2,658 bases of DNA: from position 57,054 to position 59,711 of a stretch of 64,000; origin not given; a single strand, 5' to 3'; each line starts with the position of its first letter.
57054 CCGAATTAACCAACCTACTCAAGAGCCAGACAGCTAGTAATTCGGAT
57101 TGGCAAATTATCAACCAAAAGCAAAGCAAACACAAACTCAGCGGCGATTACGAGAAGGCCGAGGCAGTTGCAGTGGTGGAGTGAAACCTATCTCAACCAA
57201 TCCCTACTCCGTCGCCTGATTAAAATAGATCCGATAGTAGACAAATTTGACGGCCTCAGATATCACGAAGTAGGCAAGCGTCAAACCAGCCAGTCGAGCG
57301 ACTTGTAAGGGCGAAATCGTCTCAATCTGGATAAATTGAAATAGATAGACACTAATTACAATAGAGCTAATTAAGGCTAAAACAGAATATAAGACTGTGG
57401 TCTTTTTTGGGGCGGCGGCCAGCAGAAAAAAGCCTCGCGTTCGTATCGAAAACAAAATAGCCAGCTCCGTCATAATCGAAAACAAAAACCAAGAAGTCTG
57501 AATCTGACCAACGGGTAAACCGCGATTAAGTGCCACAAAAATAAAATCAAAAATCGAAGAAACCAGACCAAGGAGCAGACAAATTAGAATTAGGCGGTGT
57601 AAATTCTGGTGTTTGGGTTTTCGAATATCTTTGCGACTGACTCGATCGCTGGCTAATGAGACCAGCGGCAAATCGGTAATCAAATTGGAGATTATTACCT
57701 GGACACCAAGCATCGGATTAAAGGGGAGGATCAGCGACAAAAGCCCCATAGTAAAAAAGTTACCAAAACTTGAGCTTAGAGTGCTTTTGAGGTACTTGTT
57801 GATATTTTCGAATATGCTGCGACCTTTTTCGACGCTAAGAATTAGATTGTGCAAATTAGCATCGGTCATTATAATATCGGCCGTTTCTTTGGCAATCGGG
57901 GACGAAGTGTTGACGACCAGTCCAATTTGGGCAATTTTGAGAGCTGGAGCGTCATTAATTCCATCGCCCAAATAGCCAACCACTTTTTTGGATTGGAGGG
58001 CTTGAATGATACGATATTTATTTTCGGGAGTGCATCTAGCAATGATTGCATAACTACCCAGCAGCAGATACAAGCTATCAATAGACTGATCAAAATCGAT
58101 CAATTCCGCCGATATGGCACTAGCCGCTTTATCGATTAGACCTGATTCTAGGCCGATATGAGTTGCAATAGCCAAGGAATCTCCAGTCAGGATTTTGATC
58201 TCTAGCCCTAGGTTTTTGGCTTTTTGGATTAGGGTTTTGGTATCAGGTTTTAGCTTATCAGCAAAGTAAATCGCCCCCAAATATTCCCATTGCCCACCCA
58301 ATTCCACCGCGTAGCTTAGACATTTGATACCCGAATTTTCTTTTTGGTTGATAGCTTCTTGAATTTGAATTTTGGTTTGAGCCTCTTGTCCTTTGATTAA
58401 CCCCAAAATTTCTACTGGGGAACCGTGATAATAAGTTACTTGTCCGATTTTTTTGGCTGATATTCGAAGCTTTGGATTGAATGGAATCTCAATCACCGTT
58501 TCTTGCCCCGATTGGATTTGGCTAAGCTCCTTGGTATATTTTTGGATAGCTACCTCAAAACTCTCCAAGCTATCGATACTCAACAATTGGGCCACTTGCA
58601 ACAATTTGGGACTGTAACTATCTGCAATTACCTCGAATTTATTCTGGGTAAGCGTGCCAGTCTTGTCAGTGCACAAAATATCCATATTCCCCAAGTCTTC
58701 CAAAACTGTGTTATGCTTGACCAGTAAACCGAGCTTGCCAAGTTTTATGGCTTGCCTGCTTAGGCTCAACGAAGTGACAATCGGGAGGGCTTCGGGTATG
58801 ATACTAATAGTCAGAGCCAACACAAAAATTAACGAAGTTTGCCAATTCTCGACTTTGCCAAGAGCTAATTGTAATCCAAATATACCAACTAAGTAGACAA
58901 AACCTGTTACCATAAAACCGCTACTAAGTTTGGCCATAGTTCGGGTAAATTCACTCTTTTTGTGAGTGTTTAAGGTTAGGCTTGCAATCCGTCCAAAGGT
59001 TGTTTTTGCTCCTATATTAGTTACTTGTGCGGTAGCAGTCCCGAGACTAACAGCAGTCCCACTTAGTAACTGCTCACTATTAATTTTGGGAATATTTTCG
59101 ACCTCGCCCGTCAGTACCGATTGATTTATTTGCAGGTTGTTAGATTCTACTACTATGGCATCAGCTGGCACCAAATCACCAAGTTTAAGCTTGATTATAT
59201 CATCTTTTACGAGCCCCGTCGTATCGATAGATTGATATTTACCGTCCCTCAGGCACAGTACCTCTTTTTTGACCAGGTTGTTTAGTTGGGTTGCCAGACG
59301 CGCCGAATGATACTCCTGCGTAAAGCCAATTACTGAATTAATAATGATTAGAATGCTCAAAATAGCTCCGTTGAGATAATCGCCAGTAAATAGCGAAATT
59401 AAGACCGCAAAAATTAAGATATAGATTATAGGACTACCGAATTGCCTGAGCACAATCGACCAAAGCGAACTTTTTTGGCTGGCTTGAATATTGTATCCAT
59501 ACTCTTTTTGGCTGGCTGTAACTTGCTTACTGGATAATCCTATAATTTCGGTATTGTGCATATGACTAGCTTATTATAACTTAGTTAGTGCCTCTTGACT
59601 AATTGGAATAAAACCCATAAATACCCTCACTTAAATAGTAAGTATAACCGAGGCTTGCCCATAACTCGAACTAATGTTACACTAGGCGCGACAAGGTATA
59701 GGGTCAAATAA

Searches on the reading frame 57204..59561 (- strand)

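Call 17: search_protein_families(library=pfam, proteins=[window:57204-59561:-])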
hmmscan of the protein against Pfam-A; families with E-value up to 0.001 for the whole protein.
window:57204-59561:- (785 aa): 4 families
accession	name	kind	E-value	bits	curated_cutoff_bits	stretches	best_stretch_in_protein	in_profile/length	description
PF00122.25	E1-E2_ATPase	-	2e-39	135.4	28.1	1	96-274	2-178/181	E1-E2 ATPase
PF00702.32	Hydrolase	-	1.1e-15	59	26.4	1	293-544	1-190/191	haloacid dehalogenase-like hydrolase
PF00690.31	Cation_ATPase_N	-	9.3e-12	44.9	20.4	1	8-56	20-69/69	Cation transporter/ATPase, N-terminus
PF00689.26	Cation_ATPase_C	-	1.1e-11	45.2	27.3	1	615-774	2-175/175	Cation transporting ATPase, C-terminus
